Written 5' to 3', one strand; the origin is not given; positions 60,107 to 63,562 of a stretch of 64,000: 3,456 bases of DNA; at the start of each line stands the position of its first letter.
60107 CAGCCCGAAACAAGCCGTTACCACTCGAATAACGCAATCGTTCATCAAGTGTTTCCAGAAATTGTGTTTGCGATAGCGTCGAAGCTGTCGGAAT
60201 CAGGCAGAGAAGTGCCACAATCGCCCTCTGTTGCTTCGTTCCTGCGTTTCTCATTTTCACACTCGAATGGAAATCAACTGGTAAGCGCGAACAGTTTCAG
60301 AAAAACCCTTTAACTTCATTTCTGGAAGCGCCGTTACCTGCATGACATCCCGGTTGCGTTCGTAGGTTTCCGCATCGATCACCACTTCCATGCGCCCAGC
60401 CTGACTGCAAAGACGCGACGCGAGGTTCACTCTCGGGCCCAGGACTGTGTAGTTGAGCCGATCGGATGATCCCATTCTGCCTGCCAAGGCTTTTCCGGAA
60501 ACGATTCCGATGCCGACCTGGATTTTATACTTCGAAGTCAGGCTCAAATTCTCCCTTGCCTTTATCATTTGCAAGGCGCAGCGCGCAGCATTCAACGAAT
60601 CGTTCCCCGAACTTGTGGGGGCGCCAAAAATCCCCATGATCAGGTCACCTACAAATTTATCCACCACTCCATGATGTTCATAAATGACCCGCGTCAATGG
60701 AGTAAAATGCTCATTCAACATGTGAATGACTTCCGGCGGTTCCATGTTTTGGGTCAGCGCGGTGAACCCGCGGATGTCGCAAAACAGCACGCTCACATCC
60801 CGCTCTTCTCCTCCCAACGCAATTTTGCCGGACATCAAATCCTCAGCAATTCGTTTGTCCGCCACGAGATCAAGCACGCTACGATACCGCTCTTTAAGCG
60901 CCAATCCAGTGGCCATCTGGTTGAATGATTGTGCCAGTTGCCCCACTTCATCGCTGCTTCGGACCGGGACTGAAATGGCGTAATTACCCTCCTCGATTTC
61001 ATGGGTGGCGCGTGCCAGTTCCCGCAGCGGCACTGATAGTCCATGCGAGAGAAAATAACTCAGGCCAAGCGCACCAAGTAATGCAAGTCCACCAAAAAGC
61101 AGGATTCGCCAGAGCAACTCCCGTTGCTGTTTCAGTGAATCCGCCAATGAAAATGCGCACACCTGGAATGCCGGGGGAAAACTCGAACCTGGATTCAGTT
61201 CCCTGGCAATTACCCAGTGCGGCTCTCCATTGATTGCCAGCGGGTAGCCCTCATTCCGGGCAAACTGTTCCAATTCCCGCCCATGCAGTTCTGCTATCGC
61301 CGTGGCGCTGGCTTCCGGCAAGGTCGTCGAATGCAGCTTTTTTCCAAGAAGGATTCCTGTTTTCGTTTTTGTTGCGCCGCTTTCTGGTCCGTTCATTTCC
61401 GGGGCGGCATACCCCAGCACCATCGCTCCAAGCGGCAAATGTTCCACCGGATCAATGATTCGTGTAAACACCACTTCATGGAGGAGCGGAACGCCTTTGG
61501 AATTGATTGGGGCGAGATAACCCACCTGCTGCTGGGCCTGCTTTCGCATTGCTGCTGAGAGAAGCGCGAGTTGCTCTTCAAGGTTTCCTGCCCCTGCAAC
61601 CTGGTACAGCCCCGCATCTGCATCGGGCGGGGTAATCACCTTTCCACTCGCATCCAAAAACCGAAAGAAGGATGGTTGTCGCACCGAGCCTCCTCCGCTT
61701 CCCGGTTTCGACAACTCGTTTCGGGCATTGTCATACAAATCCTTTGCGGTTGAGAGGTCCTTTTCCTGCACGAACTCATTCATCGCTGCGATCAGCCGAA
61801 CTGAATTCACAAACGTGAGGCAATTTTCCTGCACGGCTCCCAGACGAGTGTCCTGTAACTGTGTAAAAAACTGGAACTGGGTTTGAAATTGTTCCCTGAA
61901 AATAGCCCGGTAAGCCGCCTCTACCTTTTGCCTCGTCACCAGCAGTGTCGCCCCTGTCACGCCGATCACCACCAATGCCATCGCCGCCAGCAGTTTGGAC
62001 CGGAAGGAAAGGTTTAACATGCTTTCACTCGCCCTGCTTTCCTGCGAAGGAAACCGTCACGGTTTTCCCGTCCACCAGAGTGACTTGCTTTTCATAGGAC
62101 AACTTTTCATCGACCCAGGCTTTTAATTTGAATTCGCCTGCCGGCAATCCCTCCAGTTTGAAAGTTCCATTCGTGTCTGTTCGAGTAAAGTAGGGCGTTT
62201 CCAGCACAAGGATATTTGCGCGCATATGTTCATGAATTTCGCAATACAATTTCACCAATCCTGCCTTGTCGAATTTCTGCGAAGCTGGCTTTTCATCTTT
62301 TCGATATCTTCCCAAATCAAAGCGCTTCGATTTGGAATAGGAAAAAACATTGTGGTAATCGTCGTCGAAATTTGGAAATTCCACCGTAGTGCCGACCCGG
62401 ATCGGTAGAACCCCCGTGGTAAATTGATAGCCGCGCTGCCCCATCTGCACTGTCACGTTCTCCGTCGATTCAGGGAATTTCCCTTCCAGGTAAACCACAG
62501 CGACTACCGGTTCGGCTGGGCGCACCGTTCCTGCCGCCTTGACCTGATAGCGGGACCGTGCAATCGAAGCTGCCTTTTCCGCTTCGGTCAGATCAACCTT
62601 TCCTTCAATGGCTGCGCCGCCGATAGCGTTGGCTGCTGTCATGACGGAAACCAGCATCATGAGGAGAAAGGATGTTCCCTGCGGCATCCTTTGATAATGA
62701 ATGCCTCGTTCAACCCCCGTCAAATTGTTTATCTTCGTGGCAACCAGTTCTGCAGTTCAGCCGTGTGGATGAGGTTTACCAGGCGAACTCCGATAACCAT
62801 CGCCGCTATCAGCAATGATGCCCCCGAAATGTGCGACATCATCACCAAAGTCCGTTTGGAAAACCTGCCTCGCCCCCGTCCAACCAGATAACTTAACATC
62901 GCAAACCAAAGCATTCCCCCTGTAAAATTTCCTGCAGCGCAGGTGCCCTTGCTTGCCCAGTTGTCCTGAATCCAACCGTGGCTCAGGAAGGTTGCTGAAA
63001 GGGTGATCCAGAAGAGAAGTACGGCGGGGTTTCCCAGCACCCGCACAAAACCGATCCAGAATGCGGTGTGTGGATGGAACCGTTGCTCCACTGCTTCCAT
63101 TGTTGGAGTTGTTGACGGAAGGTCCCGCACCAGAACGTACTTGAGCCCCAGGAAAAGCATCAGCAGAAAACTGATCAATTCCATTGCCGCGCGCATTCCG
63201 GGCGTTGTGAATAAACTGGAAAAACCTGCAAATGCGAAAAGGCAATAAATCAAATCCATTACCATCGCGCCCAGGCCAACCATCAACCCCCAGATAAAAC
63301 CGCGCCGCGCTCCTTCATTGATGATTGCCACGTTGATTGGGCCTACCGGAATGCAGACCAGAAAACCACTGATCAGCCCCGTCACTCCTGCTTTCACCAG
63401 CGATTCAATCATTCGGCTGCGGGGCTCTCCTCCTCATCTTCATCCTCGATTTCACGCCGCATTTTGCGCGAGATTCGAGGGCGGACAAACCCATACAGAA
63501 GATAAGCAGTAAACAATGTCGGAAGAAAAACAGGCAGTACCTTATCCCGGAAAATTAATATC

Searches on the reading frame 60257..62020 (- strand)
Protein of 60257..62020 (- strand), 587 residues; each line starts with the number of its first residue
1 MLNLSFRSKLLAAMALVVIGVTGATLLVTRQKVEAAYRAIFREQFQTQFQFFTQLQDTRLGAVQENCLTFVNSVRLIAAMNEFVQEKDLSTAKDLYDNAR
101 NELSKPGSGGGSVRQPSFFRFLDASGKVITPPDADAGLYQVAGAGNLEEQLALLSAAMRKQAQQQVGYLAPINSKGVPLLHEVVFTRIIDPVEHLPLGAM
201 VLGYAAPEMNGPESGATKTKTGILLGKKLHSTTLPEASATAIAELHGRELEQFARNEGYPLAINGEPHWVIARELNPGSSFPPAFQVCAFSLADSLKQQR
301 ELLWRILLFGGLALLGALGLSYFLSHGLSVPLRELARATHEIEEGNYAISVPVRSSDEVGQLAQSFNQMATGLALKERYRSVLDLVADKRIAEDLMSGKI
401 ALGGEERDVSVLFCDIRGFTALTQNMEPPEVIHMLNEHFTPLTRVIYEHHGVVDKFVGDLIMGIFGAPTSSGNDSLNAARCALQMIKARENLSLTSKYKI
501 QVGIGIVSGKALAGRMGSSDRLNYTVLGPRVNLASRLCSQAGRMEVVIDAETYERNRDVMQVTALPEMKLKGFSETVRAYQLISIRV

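Call 75: search_protein_families(library=pfam, max_evalue=0.0001, proteins=[window:60257-62020:-])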
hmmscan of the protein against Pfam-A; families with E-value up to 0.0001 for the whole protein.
window:60257-62020:- (587 aa): 2 families
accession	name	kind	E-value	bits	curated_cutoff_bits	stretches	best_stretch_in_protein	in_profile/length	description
PF00211.25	Guanylate_cyc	-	1e-27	97.4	21.9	1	407-583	7-182/183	Adenylate and Guanylate cyclase catalytic domain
PF00672.30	HAMP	-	4.5e-15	56.2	25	1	323-373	1-51/53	HAMP domain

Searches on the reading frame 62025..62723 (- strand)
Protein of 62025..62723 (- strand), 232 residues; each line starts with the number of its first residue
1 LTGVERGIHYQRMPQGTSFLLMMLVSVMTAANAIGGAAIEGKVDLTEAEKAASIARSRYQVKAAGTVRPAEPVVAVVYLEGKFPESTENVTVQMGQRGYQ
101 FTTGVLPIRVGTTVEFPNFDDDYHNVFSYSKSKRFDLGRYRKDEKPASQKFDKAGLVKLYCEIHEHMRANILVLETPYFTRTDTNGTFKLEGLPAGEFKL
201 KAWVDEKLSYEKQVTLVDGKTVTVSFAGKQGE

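Call 75: search_protein_families(library=pfam, max_evalue=0.0001, proteins=[window:62025-62723:-])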
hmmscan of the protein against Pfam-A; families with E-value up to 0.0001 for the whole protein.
window:62025-62723:- (232 aa): 3 families
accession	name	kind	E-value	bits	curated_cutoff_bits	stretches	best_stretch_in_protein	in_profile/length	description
PF13620.12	CarboxypepD_reg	-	2.2e-08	34.8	32.3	1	169-227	17-80/82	Carboxypeptidase regulatory-like domain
PF13715.12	CarbopepD_reg_2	-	1.1e-05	25.8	32.2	1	169-226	17-74/88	CarboxypepD_reg-like domain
PF14686.12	fn3_3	-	1.2e-05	25.4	24.4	0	178-223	27-74/75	Polysaccharide lyase family 4, domain II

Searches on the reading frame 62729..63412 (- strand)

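Call 75: search_protein_families(library=pfam, max_evalue=0.0001, proteins=[window:62729-63412:-])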
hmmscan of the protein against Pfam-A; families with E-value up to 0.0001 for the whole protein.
window:62729-63412:- (227 aa): 1 family
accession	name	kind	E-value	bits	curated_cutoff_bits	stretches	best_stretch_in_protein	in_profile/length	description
PF01810.24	LysE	-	1.2e-19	71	25.6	1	19-206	3-188/193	LysE type translocator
